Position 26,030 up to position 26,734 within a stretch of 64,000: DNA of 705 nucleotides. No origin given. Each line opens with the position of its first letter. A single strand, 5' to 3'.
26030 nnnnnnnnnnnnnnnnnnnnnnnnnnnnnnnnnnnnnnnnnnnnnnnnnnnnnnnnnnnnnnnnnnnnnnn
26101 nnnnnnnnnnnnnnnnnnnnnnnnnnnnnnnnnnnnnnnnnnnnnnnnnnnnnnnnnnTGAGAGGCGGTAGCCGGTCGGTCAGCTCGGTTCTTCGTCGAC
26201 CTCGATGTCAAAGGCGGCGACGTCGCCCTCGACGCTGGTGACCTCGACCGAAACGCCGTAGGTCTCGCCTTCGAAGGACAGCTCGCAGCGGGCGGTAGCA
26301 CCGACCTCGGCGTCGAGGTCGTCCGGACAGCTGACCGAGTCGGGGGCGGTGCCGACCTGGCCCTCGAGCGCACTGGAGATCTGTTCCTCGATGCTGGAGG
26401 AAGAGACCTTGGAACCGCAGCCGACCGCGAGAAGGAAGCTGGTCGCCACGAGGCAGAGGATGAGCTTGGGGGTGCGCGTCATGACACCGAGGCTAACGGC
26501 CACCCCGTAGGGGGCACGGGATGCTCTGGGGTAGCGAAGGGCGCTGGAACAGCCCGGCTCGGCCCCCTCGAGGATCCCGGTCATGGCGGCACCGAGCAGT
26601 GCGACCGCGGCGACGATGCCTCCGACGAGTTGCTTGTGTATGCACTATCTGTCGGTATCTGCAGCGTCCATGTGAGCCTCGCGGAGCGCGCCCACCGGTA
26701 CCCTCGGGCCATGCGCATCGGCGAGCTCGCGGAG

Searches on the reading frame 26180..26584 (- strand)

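Call 62: search_protein_families(library=pfam, proteins=[window:26180-26584:-], max_evalue=0.0001)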
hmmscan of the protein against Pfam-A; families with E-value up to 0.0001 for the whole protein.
window:26180-26584:- (134 aa): 1 family
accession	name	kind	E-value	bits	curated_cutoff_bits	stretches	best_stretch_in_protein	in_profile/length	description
PF14230.11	DUF4333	-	1.7e-17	63.9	27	1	47-120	3-78/78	Domain of unknown function (DUF4333)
